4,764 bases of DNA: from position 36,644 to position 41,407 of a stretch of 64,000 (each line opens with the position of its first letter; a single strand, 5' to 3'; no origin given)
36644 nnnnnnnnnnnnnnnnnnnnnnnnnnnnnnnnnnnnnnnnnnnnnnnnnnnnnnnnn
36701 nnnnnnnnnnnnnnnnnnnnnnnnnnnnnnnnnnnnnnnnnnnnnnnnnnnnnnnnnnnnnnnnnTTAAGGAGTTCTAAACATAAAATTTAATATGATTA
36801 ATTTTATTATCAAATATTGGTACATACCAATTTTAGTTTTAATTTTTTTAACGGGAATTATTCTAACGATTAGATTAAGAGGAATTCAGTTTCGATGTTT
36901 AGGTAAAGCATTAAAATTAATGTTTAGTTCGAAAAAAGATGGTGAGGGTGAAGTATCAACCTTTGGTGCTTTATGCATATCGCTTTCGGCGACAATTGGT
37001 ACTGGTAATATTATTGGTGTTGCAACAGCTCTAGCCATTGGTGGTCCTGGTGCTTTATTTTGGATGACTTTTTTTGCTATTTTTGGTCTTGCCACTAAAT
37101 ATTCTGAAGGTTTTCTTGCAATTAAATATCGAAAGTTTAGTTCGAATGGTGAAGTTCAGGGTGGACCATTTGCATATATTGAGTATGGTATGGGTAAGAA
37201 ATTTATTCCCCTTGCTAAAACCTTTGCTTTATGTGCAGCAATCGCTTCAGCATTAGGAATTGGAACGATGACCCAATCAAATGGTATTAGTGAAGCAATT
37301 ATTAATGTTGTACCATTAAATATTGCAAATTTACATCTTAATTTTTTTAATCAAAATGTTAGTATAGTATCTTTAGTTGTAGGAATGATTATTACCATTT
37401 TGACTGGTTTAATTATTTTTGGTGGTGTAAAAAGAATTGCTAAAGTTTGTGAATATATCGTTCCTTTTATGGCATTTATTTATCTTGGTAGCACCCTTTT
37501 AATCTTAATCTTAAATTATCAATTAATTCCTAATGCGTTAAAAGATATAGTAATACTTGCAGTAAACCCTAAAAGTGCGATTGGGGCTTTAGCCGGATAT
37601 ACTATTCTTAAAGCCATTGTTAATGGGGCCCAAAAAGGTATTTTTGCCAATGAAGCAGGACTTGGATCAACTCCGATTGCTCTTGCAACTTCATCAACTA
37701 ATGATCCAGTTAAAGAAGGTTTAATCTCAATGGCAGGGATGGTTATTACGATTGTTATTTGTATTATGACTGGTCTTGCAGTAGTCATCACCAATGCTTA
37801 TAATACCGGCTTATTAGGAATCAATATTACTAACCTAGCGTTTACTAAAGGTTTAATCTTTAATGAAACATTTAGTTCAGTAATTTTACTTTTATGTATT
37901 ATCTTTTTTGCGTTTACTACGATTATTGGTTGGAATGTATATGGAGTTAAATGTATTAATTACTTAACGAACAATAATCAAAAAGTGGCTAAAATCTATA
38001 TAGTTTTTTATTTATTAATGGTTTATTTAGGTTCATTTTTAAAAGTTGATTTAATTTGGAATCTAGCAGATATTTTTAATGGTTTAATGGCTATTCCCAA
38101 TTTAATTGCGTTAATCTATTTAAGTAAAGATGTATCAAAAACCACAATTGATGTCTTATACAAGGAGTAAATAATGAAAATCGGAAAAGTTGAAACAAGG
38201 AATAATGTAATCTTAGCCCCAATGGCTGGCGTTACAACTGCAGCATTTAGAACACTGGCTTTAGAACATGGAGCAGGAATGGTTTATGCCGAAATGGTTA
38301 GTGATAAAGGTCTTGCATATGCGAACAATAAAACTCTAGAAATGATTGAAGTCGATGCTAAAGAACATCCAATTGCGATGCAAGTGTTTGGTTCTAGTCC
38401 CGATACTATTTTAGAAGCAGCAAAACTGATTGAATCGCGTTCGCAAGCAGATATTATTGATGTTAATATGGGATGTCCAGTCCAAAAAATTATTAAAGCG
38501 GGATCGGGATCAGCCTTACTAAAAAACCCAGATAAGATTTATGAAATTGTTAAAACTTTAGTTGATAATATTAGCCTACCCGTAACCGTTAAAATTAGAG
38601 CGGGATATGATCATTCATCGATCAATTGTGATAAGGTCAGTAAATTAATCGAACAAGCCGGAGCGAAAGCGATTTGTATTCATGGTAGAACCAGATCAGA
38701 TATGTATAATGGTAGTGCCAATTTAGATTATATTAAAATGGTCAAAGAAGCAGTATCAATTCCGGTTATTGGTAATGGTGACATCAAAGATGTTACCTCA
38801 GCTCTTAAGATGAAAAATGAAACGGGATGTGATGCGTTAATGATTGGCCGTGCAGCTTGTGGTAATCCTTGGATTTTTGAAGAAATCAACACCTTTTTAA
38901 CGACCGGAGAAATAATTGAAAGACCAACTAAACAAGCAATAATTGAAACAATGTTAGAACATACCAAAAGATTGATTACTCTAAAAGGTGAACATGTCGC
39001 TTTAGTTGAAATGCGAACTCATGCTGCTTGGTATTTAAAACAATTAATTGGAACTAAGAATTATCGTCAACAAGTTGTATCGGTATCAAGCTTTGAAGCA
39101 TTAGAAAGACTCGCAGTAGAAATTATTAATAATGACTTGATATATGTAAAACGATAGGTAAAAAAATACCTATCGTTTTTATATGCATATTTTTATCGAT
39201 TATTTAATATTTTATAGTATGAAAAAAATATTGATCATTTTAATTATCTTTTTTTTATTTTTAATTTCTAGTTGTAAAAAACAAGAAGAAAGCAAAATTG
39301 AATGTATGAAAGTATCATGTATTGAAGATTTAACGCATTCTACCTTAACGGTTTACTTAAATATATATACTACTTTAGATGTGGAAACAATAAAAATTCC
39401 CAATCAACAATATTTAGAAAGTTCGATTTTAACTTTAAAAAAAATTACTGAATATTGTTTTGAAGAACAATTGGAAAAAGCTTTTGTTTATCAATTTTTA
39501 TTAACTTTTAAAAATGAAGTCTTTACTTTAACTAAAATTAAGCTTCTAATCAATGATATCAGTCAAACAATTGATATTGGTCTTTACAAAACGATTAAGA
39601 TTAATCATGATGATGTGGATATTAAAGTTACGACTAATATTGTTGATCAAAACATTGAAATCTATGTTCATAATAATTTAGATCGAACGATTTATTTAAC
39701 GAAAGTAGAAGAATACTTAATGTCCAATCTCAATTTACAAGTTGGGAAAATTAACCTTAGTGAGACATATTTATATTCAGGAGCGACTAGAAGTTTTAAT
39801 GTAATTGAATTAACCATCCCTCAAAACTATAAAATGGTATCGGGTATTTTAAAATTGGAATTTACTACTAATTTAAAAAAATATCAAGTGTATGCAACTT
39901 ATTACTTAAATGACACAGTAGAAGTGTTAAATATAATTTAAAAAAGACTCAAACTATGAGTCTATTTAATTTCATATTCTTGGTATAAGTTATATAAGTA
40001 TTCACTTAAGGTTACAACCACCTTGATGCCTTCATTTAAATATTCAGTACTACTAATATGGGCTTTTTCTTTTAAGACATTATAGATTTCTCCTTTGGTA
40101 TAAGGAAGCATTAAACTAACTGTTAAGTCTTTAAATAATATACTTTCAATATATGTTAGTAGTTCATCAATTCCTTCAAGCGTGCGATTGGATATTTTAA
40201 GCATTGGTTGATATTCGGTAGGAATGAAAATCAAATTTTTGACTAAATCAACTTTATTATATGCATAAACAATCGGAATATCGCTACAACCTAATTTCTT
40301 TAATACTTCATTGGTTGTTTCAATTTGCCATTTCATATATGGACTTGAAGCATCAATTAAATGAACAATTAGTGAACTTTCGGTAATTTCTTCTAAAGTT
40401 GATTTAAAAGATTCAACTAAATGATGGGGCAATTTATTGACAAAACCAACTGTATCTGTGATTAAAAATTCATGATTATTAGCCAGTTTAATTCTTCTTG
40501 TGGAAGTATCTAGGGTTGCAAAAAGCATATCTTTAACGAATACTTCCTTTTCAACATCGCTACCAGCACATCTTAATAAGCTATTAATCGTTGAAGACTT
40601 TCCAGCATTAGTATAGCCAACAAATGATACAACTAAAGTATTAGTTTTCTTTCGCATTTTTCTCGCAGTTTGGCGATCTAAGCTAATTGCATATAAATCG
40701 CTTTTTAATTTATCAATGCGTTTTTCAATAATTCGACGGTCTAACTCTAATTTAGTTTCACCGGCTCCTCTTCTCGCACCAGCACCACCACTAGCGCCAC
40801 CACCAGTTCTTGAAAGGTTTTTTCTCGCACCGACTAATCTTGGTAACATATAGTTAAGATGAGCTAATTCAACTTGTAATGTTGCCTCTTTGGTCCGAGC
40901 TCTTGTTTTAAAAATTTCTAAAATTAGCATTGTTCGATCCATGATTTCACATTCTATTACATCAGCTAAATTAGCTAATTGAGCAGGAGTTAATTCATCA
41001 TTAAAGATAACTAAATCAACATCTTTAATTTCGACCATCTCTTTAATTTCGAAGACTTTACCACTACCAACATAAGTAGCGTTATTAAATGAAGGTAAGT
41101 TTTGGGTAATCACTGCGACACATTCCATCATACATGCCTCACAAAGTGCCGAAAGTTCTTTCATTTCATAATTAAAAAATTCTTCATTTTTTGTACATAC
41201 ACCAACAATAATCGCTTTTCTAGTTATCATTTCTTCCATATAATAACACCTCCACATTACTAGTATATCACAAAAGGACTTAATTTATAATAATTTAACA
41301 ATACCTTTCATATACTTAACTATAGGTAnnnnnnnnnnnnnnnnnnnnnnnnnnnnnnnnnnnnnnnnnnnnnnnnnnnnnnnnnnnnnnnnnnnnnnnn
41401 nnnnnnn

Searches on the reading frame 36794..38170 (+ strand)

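Call 32: search_protein_families(library=pfam, proteins=[window:36794-38170:+], max_evalue=0.000001)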
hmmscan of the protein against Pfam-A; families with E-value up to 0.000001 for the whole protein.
window:36794-38170:+ (458 aa): 1 family
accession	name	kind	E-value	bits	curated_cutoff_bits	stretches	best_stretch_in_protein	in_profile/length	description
PF01235.23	Na_Ala_symp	-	4.2e-116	388.9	24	1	43-451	2-376/392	Sodium:alanine symporter family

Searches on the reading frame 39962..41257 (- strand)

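Call 4: search_protein_families(library=pfam, proteins=[window:39962-41257:-], max_evalue=0.01)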
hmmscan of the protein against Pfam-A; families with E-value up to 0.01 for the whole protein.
window:39962-41257:- (431 aa): 5 families
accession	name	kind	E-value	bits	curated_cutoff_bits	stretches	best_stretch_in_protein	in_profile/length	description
PF13167.11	GTP-bdg_N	-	6.4e-30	104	25.4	1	30-116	2-88/89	GTP-binding GTPase N-terminal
PF16360.10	GTP-bdg_M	-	2.6e-26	92.4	29.5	1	119-202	1-79/79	GTP-binding GTPase Middle Region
PF01926.29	MMR_HSR1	-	6.1e-18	65.4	21.9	1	210-335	2-113/113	50S ribosome-binding GTPase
PF03193.22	RsgA_GTPase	-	0.00031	21.1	30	1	176-272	74-168/174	RsgA GTPase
PF00009.33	GTP_EFTU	-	0.0026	17.8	26.5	0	210-344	6-141/188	Elongation factor Tu GTP binding domain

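Call 5: search_protein_families(library=ncbifam, proteins=[window:39962-41257:-], max_evalue=0.01)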
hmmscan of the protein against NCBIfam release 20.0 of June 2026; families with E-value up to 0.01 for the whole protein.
window:39962-41257:- (431 aa): 18 families
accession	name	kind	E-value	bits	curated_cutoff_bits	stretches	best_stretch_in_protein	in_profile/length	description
TIGR03156.1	GTP_HflX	equivalog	3.3e-124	414.4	216.75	1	14-373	1-350/351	GTPase HflX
NF008280.0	PRK11058.1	equivalog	1e-78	265.1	441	1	14-409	10-397/426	ribosome rescue GTPase HflX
TIGR00450.1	mnmE_trmE_thdF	equivalog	3.6e-13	49.4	252.6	1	172-379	177-373/446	tRNA uridine-5-carboxymethylaminomethyl(34) synthesis GTPase MnmE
TIGR03594.1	GTPase_EngA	equivalog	8.9e-13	48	306.7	1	204-340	172-300/432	ribosome biogenesis GTPase Der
TIGR03918.1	GTP_HydF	equivalog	3.1e-10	39.5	325.55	1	204-376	4-169/392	[FeFe] hydrogenase H-cluster maturation GTPase HydF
TIGR00231.1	small_GTP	domain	4.2e-10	39.6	42.5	1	206-371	2-163/164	GTP-binding protein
NF000908.1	PRK00089.1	equivalog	7.3e-10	38.6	237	1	208-374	4-167/291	GTPase Era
NF003661.0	PRK05291.1-3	equivalog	1.5e-08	34.4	380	1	177-378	189-374/448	tRNA uridine-5-carboxymethylaminomethyl(34) synthesis GTPase MnmE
TIGR03597.1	GTPase_YqeH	equivalog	1.7e-07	30.8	297.4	1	198-275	146-218/361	ribosome biogenesis GTPase YqeH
NF008956.1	PRK12299.1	equivalog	2.2e-06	26.9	300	1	210-372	161-323/327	GTPase ObgE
NF002828.0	PRK03003.1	equivalog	5e-06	25.4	631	1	201-340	207-338/477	ribosome biogenesis GTPase Der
TIGR02729.1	Obg_CgtA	equivalog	7.6e-06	25.2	280.25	1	210-371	160-325/329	Obg family GTPase CgtA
NF007071.0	PRK09518.1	equivalog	1.3e-05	24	953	1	205-340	442-569/706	bifunctional cytidylate kinase/GTPase Der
NF008955.0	PRK12297.1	equivalog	2.4e-05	23.4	406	1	210-380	162-334/429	GTPase ObgE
TIGR03598.1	GTPase_YsxC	equivalog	0.00014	21.6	124.45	1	203-229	14-40/186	ribosome biogenesis GTP-binding protein YihA/YsxC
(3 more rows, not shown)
